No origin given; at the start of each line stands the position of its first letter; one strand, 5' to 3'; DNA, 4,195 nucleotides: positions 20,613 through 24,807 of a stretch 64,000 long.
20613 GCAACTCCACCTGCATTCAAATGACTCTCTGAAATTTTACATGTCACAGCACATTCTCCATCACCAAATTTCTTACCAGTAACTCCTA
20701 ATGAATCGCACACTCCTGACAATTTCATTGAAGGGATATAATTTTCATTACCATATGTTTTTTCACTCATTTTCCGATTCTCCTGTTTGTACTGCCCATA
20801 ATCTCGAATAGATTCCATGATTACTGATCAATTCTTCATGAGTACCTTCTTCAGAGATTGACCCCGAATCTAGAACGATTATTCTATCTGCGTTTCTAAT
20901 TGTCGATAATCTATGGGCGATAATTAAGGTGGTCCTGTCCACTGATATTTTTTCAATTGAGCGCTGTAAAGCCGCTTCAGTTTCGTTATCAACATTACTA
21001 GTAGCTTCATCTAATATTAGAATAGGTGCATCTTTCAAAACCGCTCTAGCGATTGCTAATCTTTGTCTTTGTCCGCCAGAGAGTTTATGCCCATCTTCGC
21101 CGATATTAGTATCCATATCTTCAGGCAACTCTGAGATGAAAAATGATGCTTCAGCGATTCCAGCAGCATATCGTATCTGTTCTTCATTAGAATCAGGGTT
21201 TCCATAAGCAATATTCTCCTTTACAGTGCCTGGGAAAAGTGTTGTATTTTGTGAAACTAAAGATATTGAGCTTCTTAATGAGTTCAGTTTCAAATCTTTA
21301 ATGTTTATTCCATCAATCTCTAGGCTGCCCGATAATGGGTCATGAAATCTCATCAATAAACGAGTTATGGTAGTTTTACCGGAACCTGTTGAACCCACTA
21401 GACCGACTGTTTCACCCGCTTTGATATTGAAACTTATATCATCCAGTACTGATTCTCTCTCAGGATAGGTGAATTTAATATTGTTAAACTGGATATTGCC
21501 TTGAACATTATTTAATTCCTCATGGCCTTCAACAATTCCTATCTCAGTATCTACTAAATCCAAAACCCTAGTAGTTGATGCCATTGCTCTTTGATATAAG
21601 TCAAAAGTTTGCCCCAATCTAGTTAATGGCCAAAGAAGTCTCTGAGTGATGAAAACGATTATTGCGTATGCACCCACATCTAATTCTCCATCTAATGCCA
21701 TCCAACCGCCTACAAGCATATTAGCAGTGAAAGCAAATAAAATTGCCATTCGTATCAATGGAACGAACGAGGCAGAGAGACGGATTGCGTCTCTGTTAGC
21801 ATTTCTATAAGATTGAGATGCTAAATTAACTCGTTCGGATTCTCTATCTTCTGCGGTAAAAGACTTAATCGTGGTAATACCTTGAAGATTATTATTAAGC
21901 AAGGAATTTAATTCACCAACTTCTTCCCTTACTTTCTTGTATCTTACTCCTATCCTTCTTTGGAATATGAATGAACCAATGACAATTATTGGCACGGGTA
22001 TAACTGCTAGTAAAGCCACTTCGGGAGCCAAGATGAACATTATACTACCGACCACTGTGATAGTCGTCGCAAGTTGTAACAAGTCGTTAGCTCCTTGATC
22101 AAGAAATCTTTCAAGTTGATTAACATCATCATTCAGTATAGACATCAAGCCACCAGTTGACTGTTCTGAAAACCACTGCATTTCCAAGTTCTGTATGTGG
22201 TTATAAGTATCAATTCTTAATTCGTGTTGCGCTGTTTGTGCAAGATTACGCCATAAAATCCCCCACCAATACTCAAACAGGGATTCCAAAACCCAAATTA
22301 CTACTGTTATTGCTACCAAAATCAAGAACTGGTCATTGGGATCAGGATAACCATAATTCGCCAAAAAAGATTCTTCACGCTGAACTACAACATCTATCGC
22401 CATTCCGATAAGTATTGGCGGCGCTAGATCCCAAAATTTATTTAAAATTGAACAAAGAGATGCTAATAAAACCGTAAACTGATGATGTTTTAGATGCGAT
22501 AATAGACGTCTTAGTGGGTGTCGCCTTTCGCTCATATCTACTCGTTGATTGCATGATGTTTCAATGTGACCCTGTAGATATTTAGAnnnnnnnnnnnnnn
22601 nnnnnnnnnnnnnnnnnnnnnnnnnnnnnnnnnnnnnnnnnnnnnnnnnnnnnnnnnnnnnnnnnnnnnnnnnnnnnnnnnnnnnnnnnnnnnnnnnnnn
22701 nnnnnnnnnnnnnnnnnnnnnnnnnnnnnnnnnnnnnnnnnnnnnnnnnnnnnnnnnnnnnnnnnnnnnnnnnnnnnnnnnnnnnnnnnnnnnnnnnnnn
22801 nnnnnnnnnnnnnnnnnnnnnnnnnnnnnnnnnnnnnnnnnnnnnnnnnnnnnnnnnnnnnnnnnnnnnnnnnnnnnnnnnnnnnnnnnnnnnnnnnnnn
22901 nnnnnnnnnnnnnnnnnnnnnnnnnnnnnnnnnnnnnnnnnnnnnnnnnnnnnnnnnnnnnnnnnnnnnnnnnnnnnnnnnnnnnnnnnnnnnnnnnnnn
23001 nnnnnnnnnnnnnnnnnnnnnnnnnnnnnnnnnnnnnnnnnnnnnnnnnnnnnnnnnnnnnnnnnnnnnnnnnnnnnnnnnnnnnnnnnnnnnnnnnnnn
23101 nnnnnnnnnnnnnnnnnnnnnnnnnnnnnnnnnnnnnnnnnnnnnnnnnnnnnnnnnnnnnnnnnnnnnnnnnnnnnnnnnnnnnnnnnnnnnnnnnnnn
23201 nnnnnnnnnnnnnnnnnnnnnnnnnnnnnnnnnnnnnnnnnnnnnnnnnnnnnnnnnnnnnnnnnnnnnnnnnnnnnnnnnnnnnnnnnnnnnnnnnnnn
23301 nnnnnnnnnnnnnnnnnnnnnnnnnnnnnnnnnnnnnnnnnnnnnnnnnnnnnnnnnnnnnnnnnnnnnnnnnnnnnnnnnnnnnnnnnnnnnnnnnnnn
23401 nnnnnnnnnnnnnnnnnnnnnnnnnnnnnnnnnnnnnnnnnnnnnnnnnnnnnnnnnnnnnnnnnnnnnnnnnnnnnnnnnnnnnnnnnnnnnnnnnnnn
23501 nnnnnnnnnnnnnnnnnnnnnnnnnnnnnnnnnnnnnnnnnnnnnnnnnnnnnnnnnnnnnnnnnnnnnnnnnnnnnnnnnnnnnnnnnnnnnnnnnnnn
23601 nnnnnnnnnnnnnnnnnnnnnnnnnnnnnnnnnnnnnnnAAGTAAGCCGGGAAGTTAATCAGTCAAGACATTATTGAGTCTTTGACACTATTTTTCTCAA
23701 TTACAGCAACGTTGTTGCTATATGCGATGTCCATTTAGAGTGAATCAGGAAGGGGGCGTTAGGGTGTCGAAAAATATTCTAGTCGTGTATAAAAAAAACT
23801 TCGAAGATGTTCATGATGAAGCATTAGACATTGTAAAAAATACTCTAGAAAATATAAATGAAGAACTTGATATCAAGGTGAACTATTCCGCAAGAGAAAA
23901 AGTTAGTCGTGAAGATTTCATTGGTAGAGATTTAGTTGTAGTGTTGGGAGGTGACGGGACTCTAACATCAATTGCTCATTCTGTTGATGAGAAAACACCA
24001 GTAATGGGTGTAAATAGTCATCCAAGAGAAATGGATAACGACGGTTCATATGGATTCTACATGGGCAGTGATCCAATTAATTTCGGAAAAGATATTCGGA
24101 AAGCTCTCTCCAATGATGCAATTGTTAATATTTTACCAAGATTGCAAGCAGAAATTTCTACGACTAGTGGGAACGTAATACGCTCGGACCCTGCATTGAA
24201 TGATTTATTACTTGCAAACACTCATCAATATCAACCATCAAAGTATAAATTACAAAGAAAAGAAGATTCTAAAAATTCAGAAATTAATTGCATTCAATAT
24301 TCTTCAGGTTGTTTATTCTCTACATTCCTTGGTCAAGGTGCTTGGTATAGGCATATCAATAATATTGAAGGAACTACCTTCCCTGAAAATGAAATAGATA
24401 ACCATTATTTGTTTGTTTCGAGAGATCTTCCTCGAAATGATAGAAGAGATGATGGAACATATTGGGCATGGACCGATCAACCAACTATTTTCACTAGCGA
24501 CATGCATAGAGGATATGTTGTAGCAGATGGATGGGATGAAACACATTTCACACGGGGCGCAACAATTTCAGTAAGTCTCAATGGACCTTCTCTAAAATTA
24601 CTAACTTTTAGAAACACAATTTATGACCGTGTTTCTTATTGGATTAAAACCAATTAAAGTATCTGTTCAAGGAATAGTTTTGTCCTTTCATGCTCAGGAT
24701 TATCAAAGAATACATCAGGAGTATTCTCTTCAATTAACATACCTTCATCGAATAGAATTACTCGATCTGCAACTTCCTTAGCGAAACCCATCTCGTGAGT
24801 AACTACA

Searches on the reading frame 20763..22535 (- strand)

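Call 30: search_protein_families(library=pfam, proteins=[window:20763-22535:-], max_evalue=0.00001)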
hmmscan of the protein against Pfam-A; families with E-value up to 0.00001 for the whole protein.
window:20763-22535:- (590 aa): 3 families
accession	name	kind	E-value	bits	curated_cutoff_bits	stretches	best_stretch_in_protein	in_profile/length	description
PF00664.28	ABC_membrane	-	8.7e-45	154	28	1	23-301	2-271/274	ABC transporter transmembrane region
PF00005.33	ABC_tran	-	1.7e-34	119.8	25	1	364-513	1-137/137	ABC transporter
PF02463.25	SMC_N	-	3.2e-06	27.2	40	0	350-554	113-210/220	RecF/RecN/SMC N terminal domain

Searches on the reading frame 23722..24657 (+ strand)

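Call 31: search_protein_families(library=pfam, proteins=[window:23722-24657:+], max_evalue=0.00001)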
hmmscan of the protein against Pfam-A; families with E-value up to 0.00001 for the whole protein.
window:23722-24657:+ (311 aa): 1 family
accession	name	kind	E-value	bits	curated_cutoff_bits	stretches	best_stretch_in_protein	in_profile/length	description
PF01513.26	NAD_kinase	-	2.8e-07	31.3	25.5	1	56-99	60-104/130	ATP-NAD kinase N-terminal domain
